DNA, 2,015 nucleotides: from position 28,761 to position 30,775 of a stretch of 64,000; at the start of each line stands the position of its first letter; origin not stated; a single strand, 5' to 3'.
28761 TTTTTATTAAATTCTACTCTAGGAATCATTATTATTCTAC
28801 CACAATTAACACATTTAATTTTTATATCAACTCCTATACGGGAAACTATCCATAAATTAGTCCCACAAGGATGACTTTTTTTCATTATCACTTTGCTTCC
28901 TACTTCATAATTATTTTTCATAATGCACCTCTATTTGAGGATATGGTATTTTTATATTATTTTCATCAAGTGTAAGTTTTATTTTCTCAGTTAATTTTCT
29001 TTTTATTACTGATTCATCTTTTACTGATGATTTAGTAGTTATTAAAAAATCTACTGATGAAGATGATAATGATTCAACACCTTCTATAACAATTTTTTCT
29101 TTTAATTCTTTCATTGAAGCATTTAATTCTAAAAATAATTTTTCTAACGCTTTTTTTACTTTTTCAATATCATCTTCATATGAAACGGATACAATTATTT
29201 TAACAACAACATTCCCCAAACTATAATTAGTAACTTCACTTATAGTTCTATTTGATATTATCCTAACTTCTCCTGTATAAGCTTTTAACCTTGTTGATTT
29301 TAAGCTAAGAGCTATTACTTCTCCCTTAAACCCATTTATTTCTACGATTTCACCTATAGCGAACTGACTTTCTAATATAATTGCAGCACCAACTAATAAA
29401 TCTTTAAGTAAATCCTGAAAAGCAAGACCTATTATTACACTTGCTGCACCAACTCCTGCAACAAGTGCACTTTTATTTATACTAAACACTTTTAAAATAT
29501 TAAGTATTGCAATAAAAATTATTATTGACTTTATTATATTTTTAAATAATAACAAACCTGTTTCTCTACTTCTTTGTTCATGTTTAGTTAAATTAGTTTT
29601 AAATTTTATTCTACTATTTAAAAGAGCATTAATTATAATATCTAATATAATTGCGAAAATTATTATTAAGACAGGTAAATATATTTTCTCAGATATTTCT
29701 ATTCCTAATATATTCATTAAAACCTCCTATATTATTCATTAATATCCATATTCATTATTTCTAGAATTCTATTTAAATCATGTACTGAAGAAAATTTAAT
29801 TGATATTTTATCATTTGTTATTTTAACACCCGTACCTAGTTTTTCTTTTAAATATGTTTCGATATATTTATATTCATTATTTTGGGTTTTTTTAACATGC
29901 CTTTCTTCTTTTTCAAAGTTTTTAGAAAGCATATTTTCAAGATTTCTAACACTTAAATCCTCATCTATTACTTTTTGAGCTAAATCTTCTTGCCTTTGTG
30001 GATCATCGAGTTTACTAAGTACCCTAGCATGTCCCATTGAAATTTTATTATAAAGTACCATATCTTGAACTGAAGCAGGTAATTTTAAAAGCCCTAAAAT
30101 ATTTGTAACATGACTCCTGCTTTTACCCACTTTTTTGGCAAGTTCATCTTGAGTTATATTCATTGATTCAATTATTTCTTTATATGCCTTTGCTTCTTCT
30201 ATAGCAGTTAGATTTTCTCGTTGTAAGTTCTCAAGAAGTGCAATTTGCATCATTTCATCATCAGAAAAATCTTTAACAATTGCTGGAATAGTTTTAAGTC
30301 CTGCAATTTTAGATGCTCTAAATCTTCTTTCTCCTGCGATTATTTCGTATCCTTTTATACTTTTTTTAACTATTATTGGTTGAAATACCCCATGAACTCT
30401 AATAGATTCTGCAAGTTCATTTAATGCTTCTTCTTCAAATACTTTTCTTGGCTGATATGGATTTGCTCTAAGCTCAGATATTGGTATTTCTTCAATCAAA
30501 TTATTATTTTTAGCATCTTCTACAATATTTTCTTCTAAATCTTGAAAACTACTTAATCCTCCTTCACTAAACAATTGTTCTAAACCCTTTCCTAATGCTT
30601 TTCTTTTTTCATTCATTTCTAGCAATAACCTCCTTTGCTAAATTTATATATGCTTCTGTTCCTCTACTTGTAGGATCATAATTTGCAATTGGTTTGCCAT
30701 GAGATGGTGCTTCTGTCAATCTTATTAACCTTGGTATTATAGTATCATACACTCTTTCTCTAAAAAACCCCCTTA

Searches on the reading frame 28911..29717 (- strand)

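Call 40: search_protein_families(library=ncbifam, proteins=[window:28911-29717:-], max_evalue=0.00001)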
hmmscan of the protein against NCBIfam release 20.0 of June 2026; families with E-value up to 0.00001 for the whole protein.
window:28911-29717:- (268 aa): 6 families
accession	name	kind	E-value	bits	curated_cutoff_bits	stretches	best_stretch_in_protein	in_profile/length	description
NF047601.1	MscSThanab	equivalog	2.8e-39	135.3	500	1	15-265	23-275/280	small-conductance mechanosensitive channel MscS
NF007662.0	PRK10334.1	subfamily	5.5e-26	91.4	321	1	20-267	31-278/286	small-conductance mechanosensitive channel MscS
NF047602.1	MscsSHelicob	equivalog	9.4e-24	84.3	400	1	16-265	13-257/260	small-conductance mechanosensitive channel MscS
NF008542.0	PRK11465.1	equivalog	3e-22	78.7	596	1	16-264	471-722/741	mechanosensitive channel protein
NF008438.0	PRK11281.1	equivalog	1.4e-12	46.2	991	1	80-266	900-1088/1113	mechanosensitive channel MscK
NF008180.0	PRK10929.1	equivalog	1.3e-06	26.5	809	1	5-195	824-1016/1109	miniconductance mechanosensitive channel MscM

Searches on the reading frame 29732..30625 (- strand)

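Call 40: search_protein_families(library=ncbifam, proteins=[window:29732-30625:-], max_evalue=0.00001)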
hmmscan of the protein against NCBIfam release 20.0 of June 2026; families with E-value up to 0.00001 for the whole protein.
window:29732-30625:- (297 aa): 7 families
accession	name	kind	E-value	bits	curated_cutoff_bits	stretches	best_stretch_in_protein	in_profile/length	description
TIGR04285.1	nucleoid_noc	exception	4.1e-75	252.4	315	1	44-250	2-209/255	nucleoid occlusion protein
TIGR00180.1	parB_part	domain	1.7e-62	210.5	58.45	1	44-219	5-185/186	ParB/RepB/Spo0J family partition protein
TIGR03734.1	PRTRC_parB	hypoth_equivalog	7.2e-41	140.3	278.6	1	57-235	6-188/555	PRTRC system ParB family protein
TIGR03454.1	partition_RepB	equivalog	3.8e-16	59.4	201.5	1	24-202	44-223/325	plasmid partitioning protein RepB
NF010406.0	PRK13832.1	subfamily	1.7e-12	46.7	640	1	51-176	11-139/578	plasmid partitioning protein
NF010440.0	PRK13866.1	equivalog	8.3e-07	28.5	522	1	67-146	89-170/336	plasmid partitioning protein RepB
NF053625.1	SerKinSerKArch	equivalog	6.7e-06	25.4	380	0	65-153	32-123/244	ADP-dependent L-serine kinase SerK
